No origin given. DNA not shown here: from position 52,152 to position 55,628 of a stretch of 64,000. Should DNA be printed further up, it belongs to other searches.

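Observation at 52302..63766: HPr-Enzyme I translationally coupled to a giant zinc-ribbon/HEAT protein and a NTPase-TPR-Ser/Thr kinase in one minus-strand gene string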

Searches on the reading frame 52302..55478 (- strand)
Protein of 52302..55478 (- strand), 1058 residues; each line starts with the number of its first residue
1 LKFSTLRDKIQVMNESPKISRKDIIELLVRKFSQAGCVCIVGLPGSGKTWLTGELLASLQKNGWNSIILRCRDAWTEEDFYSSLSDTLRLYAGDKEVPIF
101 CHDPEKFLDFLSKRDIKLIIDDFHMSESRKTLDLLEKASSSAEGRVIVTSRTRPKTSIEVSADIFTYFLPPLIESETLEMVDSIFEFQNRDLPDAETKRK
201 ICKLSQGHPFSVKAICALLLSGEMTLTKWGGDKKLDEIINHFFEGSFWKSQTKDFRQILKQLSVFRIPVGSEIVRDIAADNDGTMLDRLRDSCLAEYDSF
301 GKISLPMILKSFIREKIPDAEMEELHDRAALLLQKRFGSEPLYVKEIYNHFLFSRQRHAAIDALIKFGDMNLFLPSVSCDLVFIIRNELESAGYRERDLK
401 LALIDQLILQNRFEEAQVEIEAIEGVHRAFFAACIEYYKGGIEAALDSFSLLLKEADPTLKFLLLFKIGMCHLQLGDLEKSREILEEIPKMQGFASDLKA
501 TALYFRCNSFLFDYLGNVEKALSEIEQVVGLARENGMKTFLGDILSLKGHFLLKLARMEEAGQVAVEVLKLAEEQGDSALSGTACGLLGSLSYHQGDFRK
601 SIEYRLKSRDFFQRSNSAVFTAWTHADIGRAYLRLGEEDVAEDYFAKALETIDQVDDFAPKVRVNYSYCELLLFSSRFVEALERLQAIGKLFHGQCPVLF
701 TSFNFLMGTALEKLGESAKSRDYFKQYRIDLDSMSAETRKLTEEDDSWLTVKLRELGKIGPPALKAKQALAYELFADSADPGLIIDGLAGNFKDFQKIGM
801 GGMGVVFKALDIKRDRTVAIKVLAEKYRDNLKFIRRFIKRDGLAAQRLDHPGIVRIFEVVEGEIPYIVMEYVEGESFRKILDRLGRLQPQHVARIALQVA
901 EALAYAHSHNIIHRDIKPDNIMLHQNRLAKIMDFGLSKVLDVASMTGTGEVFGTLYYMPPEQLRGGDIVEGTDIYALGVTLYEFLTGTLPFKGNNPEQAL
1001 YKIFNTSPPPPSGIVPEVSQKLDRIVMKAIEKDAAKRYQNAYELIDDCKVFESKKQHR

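Call 6: search_protein_families(library=pfam, proteins=[window:52302-55478:-], max_evalue=0.01)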
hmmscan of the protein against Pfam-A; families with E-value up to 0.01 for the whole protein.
window:52302-55478:- (1058 aa): 23 families
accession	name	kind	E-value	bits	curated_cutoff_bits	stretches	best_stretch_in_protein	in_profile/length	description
PF00069.31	Pkinase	-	8.7e-53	179.8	31.7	1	793-1039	2-253/263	Protein kinase domain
PF07714.23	PK_Tyr_Ser-Thr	-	9.6e-38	130.4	23.1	1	796-1038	5-249/258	Protein tyrosine and serine/threonine kinase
PF13424.12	TPR_12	-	5.8e-14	52.5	30.1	1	585-650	4-73/77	Tetratricopeptide repeat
PF13181.12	TPR_8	-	2.4e-12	46.4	25.7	0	627-650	6-29/34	Tetratricopeptide repeat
PF07719.23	TPR_2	-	6.7e-09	35.6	27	0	625-650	4-29/34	Tetratricopeptide repeat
PF13174.12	TPR_6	-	1.5e-07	32.1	26.3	0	465-488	3-26/33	Tetratricopeptide repeat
PF17874.7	TPR_MalT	-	4.6e-07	29.9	45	1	452-659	30-239/336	MalT-like TPR region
PF00931.28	NB-ARC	-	4.8e-07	29.7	23.5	1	23-244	7-227/248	NB-ARC domain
PF01636.29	APH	-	1.4e-06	28.7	23.2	0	911-942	170-202/239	Phosphotransferase enzyme family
PF20720.3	nSTAND3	-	4.9e-06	26.7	27.2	1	28-152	10-112/155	Novel STAND NTPase 3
PF13191.12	AAA_16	-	7.9e-06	26.9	32.6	1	31-79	19-73/167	AAA ATPase domain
PF00515.34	TPR_1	-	1e-05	25.5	27.8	0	622-650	1-29/34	Tetratricopeptide repeat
PF13401.12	AAA_22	-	2.4e-05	25.1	27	1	33-135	3-104/130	AAA domain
PF13432.12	TPR_16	-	3.3e-05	24.7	32.7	0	433-488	4-57/65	Tetratricopeptide repeat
PF03109.22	ABC1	-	5e-05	23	22.9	1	866-941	144-218/244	ABC1 atypical kinase-like domain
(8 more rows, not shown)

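Call 11: find_homologous_proteins(query=window:52302-55478:-, max_evalue=0.00001)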
Query window:52302-55478:- (1058 aa): 156 proteins with E <= 0.00001 among 8000 candidates; the best 120 are listed.
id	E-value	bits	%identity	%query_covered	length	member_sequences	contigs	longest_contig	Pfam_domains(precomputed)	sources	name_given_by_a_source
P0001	0.0e+0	2360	100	99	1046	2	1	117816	PF13401.13,PF13191.13,PF07714.24,PF00069.32,PF17874.8,PF00515.35,PF03109.23,PF13424.13,PF13181.13,PF07719.24,PF01636.30,PF20720.4,PF13174.13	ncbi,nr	ncbi:MAG: protein kinase [Candidatus Wallbacteria bacterium]|nr:protein kinase [Candidatus Wallbacte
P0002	3.6e-265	901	57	73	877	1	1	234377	PF17874.8,PF13424.13,PF00486.35,PF13401.13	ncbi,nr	ncbi:MAG: winged helix-turn-helix domain-containing protein [Candidatus Wallbacteria bacterium]|nr:w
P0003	1.1e-48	184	36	25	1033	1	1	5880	PF13431.13,PF13414.13,PF13176.13,PF13428.13,PF14559.13,PF07714.24,PF00069.32,PF13371.13,PF17874.8,PF00515.35,PF03109.23,PF13424.13,PF13432.13,PF13181.13,PF07719.24,PF01636.30,PF13174.13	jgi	jgi:tetratricopeptide (TPR) repeat protein/tRNA A-37 threonylcarbamoyl transferase component Bud32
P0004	1.5e-46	177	41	24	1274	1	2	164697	PF13431.13,PF23914.2,PF13414.13,PF13176.13,PF12569.15,PF13428.13,PF17667.8,PF13374.13,PF17680.7,PF14559.13,PF07714.24,PF00069.32,PF00515.35,PF03109.23,PF12895.14,PF13424.13,PF22316.3,PF13432.13,PF13181.13,PF07719.24,PF13174.13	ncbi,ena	-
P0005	2.6e-45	173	40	24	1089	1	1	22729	PF13431.13,PF09976.16,PF14559.13,PF07714.24,PF00069.32,PF17874.8,PF00515.35,PF13424.13,PF13432.13,PF13181.13,PF07719.24,PF01636.30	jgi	jgi:tetratricopeptide (TPR) repeat protein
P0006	3.6e-45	172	42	23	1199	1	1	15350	PF07714.24,PF00069.32,PF13424.13,PF13401.13,PF17667.8,PF13191.13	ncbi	-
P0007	7.4e-45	171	37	25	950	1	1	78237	PF14559.13,PF07714.24,PF13431.13,PF00069.32,PF00515.35,PF03109.23,PF13181.13,PF01636.30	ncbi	-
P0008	4.4e-43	166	38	25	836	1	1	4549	PF07714.24,PF00069.32,PF05226.17,PF03109.23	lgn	-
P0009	1.4e-42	164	38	25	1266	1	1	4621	PF23769.2,PF25048.2,PF23342.2,PF23411.2,PF23215.1,PF23393.3,PF23609.2,PF00069.32,PF24797.2,PF15492.13,PF20426.5,PF25460.2,PF11715.17,PF25178.1,PF23775.2,PF25173.2,PF23383.2,PF25171.2,PF12894.14,PF24780.2,PF23761.2,PF25172.2,PF24782.3,PF08662.18,PF25047.1,PF26550.2,PF23756.2,PF23098.2,PF25168.2,PF241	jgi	jgi:WD40 repeat protein/tRNA A-37 threonylcarbamoyl transferase component Bud32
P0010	5.6e-42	162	40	23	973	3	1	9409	PF07714.24,PF00069.32,PF13349.13,PF13211.13,PF03109.23,PF01636.30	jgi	-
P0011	9.5e-42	161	38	25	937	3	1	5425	PF07714.24,PF00069.32,PF03109.23,PF13428.13,PF01636.30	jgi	jgi:eukaryotic-like serine/threonine-protein kinase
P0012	1.4e-41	161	38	24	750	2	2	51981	PF13431.13,PF13414.13,PF13428.13,PF17667.8,PF14559.13,PF07714.24,PF00069.32,PF00515.35,PF03109.23,PF12895.14,PF13424.13,PF21033.5,PF13432.13,PF13181.13,PF07719.24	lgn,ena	-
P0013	1.9e-41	160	38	25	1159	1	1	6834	PF23769.2,PF23586.3,PF25048.2,PF23342.2,PF23411.2,PF02239.23,PF10584.15,PF23393.3,PF23609.2,PF00069.32,PF24797.2,PF15492.13,PF20426.5,PF25460.2,PF11715.17,PF25178.1,PF23775.2,PF25173.2,PF23383.2,PF25171.2,PF12894.14,PF21031.3,PF24780.2,PF25172.2,PF24782.3,PF08662.18,PF25047.1,PF26550.2,PF23756.2,PF2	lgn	-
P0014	2.4e-41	160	37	24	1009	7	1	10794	PF14559.13,PF07714.24,PF13431.13,PF00069.32,PF13414.13,PF00515.35,PF13424.13,PF07719.24,PF01636.30,PF13174.13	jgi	jgi:serine/threonine protein kinase/tetratricopeptide (TPR) repeat protein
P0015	3.4e-41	159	37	25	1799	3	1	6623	PF14559.13,PF07714.24,PF00069.32,PF14531.13,PF13428.13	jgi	jgi:hypothetical protein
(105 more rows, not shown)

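Call 12: find_encoding_contigs(protein=P0001, flank=10000, max_places=3)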
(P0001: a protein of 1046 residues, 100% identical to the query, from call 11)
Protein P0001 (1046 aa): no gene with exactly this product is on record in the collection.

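Call 13: find_encoding_contigs(protein=P0002, flank=10000, max_places=3)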
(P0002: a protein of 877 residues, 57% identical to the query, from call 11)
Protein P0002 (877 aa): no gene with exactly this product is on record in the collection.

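Call 63: search_protein_families(library=padloc, proteins=[window:52302-55478:-], max_evalue=0.001)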
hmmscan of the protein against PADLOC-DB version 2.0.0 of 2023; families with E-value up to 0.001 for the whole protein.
window:52302-55478:- (1058 aa): 36 families (the best 25 are shown)
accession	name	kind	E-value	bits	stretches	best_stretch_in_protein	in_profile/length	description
PDLC04060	PD-T4-6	-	1.5e-84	282.7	1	788-1051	6-269/486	-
PDLC04042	PD-T4-6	-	5.5e-81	270.4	1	791-1055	10-276/292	-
PDLC04053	PD-T4-6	-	5.3e-80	267.2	1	789-1048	8-268/311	-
PDLC04061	PD-T4-6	-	4.2e-79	265.4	1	796-1049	22-281/510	-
PDLC04043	PD-T4-6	-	5.7e-79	264.3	1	789-1048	14-274/452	-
PDLC04047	PD-T4-6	-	5.4e-76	253.8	1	788-1052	8-273/327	-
PDLC04057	PD-T4-6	-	1.1e-72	243.4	1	788-1045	6-264/443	-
PDLC04138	mad6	-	1.6e-72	243.4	1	790-1047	51-309/659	mads_6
PDLC04040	PD-T4-6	-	7.4e-71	237.5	1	798-1049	2-263/547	-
PDLC04054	PD-T4-6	-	2e-70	235.9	1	790-1047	11-269/347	-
PDLC04052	PD-T4-6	-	1.4e-68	230.3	1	798-1047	17-272/496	-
PDLC04039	PD-T4-6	-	7e-66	221.1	1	793-1046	17-270/458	-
PDLC04041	PD-T4-6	-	1.6e-65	220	1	787-1046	25-288/443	-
PDLC04048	PD-T4-6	-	6.4e-64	214.5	1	788-1049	8-270/354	-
PDLC04064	PD-T4-6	-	5.7e-53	178.2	1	790-1054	20-283/369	-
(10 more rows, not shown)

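Call 64: search_protein_families(library=ncbifam, proteins=[window:52302-55478:-], max_evalue=0.001)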
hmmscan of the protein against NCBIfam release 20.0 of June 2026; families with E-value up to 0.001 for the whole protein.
window:52302-55478:- (1058 aa): 22 families
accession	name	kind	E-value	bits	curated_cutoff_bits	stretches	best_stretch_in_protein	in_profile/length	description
NF033483.0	PknB_PASTA_kin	equivalog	3.3e-94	316.9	450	1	796-1055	13-272/563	Stk1 family PASTA domain-containing Ser/Thr kinase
NF052427.1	StpK7MSMEG_1200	equivalog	3.9e-56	190.7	900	1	790-1049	7-266/601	serine/threonine protein kinase StpK7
NF047741.1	antiphage_MADS6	equivalog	3.5e-45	154.6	460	2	894-1048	303-457/612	methylation-associated defense system protein kinase MAD6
TIGR03903.1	TOMM_kin_cyc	equivalog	3e-44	151.2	705.75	1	816-1047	4-243/1267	TOMM system kinase/cyclase fusion protein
NF009651.0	PRK13184.1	equivalog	1.8e-43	148.7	839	1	796-1049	8-288/932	serine/threonine-protein kinase PknD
NF053615.1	SerThrKinAfsKStmc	equivalog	1.8e-25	89.8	1300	1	790-1023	13-244/809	protein serine/threonine kinase AfsK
NF038150.1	lanthi_synth_IV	equivalog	3.6e-19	68.6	650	1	800-996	199-401/851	class IV lanthionine synthetase LanL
NF033442.0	BREX_PglW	equivalog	5.9e-17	60.7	990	1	786-1047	508-765/1391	BREX system serine/threonine kinase PglW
TIGR03724.2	arch_bud32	equivalog_domain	5e-10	39.2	125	1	865-940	68-134/193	KEOPS complex kinase/ATPase Bud32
NF038151.1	lanthi_synth_III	equivalog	2.7e-09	36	575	1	856-1024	289-464/833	class III lanthionine synthetase LanKC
NF011463.0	PRK14879.1-4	equivalog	9e-09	35.1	188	1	859-939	87-162/237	Kae1-associated kinase Bud32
NF011460.0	PRK14879.1-1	equivalog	5e-08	32.4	199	1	866-939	87-159/232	Kae1-associated kinase Bud32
NF011461.0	PRK14879.1-2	equivalog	5.9e-08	32.8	372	1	863-937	76-146/225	Kae1-associated kinase Bud32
NF058632.1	SerThrKinPrkT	equivalog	6.7e-08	31.9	280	1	792-926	23-153/322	serine/threonine protein kinase PrkT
NF043056.1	T4SS_LegK1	equivalog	7.1e-08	31.5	550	1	860-978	149-277/516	Dot/Icm T4SS effector kinase LegK1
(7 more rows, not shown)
